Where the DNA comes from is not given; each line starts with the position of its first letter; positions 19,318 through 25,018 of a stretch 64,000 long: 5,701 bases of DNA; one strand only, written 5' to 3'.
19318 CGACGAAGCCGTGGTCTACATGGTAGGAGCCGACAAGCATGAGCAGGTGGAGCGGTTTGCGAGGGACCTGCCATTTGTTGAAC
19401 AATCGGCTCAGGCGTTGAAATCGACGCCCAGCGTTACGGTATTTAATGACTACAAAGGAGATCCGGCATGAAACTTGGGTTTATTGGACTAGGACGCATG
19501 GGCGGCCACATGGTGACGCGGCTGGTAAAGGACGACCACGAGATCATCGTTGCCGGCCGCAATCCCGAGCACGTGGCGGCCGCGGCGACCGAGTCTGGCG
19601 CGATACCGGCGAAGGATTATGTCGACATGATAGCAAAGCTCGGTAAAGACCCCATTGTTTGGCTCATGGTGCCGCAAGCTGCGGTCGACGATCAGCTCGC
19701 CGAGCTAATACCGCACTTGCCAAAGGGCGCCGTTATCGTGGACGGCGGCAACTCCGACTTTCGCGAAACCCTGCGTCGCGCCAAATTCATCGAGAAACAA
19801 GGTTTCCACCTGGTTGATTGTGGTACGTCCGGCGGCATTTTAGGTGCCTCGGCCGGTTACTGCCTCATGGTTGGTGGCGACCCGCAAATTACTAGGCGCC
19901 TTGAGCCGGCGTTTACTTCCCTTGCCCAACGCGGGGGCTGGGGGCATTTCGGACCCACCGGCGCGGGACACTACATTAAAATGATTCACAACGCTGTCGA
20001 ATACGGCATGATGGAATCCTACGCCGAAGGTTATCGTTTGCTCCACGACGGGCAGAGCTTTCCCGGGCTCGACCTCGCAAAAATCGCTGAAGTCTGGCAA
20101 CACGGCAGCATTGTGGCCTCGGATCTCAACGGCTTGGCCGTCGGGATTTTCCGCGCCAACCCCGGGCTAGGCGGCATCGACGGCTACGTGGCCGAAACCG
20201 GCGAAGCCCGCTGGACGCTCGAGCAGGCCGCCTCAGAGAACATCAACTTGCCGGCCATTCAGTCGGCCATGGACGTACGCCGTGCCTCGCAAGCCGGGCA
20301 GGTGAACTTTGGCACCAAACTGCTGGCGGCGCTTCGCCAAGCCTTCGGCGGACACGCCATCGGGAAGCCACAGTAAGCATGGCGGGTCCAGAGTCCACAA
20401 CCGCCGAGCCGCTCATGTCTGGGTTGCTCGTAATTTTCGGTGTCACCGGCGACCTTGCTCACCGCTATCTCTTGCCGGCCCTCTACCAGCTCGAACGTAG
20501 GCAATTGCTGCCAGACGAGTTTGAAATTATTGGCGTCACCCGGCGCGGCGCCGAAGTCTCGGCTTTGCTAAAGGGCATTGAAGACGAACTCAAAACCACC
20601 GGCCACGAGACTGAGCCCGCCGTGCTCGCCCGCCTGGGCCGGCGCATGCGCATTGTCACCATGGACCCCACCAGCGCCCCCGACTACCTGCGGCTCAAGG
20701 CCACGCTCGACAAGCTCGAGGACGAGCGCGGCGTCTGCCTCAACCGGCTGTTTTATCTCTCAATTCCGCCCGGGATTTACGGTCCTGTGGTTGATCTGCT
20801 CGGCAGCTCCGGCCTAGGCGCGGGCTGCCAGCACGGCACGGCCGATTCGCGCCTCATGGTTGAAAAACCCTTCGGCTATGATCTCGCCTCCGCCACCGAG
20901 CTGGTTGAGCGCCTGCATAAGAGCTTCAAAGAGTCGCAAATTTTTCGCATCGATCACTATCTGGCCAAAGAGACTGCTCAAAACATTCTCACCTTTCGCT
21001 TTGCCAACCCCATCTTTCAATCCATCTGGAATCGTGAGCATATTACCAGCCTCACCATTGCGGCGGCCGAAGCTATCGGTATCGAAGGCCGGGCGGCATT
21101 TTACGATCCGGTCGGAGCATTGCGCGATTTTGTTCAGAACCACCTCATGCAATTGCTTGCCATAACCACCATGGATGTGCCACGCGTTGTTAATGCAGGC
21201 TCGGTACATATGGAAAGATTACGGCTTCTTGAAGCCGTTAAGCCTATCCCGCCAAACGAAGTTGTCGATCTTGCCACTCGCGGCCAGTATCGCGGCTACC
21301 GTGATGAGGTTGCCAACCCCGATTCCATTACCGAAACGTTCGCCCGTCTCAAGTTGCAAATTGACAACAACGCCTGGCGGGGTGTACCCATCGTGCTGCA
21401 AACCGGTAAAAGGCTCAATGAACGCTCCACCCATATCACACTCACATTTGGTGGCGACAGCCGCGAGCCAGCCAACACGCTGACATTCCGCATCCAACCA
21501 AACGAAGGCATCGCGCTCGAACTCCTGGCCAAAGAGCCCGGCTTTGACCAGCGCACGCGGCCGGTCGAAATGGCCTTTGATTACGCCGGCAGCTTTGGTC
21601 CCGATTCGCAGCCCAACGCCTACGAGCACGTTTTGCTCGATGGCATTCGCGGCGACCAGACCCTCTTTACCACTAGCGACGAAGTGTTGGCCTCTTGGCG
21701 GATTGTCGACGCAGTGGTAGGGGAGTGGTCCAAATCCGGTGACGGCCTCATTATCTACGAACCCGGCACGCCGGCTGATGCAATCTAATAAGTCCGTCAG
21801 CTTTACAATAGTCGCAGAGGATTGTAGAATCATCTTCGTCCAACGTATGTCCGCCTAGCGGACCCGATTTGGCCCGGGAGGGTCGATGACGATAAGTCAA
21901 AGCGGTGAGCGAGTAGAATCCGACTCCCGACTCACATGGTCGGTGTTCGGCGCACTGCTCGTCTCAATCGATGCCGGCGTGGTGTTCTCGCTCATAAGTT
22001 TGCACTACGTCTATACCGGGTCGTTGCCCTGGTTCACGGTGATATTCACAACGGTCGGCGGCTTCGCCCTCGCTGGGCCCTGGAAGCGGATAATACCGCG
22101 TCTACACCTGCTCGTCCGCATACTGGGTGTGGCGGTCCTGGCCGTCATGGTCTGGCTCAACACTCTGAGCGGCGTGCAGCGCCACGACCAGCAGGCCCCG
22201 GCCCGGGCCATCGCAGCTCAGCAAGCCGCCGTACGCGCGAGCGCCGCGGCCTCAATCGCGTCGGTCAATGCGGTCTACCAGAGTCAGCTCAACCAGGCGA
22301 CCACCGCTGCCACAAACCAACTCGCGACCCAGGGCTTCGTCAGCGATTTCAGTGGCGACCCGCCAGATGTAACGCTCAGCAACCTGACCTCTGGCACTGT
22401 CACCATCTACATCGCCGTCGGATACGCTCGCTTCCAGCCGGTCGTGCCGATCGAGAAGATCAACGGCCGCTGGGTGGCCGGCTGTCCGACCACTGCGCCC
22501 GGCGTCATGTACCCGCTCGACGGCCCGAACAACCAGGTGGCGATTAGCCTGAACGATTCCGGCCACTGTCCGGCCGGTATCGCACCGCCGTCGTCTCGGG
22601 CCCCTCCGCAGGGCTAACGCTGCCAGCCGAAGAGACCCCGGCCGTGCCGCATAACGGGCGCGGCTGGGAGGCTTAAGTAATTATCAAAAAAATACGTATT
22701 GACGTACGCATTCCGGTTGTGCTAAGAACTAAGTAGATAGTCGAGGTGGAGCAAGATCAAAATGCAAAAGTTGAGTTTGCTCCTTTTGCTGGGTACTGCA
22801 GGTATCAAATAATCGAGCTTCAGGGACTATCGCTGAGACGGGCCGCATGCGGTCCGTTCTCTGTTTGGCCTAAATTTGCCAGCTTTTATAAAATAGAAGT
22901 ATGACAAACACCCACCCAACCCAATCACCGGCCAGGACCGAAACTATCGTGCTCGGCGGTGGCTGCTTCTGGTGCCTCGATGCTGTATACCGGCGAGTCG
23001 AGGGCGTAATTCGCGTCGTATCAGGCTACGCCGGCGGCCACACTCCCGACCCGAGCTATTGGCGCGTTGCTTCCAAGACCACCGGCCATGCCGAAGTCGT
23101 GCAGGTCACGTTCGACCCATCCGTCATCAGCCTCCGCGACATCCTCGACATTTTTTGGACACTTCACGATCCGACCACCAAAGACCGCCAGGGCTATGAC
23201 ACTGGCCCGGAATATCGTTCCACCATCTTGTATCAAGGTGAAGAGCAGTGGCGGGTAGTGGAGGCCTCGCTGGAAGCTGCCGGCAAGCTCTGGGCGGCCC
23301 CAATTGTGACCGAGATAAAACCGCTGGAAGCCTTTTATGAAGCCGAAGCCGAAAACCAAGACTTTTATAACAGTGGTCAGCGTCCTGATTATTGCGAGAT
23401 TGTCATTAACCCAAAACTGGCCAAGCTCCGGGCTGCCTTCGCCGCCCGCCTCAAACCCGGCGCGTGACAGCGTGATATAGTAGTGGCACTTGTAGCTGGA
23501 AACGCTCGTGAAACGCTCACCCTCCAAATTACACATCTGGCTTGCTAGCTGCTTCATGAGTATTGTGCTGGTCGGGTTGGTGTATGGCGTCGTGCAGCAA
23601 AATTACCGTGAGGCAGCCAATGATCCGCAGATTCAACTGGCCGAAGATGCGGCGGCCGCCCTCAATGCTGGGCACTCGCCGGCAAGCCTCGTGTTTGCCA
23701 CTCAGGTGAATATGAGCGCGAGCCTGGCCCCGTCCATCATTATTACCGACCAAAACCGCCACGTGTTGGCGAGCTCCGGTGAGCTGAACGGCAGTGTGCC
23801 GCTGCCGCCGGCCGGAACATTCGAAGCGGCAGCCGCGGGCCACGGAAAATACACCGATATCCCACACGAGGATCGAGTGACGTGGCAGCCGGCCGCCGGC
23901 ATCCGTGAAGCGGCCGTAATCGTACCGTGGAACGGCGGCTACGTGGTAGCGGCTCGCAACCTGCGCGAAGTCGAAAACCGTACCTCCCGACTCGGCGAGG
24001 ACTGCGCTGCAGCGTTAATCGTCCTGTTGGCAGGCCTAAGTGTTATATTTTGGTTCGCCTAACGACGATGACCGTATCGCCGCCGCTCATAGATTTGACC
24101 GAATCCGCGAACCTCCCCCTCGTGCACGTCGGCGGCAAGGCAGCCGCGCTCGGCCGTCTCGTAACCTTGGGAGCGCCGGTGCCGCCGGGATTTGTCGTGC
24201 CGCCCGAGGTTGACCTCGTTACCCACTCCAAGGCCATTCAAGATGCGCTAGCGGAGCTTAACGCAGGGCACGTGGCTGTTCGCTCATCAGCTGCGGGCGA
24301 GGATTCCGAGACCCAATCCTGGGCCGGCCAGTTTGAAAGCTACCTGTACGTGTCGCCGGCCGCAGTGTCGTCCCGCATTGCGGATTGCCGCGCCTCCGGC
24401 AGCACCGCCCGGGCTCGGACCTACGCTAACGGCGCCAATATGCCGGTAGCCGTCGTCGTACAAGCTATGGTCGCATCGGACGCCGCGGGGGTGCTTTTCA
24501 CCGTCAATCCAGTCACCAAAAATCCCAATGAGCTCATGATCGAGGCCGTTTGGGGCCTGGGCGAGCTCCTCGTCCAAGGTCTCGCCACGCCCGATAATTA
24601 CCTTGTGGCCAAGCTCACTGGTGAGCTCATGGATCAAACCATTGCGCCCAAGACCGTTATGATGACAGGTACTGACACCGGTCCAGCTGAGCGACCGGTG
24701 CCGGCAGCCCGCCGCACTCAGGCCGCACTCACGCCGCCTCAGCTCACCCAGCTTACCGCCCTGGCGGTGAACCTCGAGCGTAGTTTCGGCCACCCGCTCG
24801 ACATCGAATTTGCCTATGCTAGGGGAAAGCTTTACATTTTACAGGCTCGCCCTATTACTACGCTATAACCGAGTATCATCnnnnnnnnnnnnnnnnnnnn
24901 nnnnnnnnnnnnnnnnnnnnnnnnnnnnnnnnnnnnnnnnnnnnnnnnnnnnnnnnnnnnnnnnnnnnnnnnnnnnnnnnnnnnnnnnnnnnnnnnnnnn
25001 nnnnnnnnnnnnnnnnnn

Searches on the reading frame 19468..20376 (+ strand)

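Call 91: search_protein_families(library=pfam, max_evalue=0.0001, proteins=[window:19468-20376:+])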
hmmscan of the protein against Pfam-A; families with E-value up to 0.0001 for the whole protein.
window:19468-20376:+ (302 aa): 3 families
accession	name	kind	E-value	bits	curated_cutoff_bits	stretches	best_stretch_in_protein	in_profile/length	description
PF03446.21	NAD_binding_2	-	8.1e-35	120.6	21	1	2-155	1-155/161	NAD binding domain of 6-phosphogluconate dehydrogenase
PF00393.24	6PGD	-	9.1e-16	58.5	27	1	167-276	1-115/290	6-phosphogluconate dehydrogenase, C-terminal domain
PF03807.23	F420_oxidored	-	3.9e-11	43.8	21.6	1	2-93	1-91/94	NADP oxidoreductase coenzyme F420-dependent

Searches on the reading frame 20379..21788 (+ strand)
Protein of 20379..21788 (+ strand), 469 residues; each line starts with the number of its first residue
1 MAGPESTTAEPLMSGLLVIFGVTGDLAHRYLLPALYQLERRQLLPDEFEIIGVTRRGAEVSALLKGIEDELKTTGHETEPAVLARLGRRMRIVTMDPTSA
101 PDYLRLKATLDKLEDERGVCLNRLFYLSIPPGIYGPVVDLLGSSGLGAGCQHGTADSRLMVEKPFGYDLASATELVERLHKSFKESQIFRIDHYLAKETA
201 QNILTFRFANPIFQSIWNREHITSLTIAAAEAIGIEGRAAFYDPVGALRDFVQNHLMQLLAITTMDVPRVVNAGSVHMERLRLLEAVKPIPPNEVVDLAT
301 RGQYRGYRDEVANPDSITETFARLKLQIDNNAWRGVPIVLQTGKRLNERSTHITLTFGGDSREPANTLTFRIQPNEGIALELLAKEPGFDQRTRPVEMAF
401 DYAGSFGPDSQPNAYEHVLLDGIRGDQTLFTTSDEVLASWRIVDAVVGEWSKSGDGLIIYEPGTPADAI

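Call 91: search_protein_families(library=pfam, max_evalue=0.0001, proteins=[window:20379-21788:+])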
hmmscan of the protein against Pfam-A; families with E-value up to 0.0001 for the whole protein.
window:20379-21788:+ (469 aa): 2 families
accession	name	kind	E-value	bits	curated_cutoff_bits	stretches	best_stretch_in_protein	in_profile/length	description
PF02781.21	G6PD_C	-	3.2e-82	276.3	27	1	204-464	1-278/296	Glucose-6-phosphate dehydrogenase, C-terminal domain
PF00479.28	G6PD_N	-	3.7e-52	178.1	22.1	1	18-202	1-183/183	Glucose-6-phosphate dehydrogenase, NAD binding domain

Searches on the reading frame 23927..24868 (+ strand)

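Call 91: search_protein_families(library=pfam, max_evalue=0.0001, proteins=[window:23927-24868:+])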
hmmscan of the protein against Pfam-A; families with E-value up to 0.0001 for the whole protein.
window:23927-24868:+ (313 aa): 1 family
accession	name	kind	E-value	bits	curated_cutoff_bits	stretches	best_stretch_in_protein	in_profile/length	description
PF01326.24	PPDK_N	-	2e-61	208.5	27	1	102-312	83-311/328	Pyruvate phosphate dikinase, AMP/ATP-binding domain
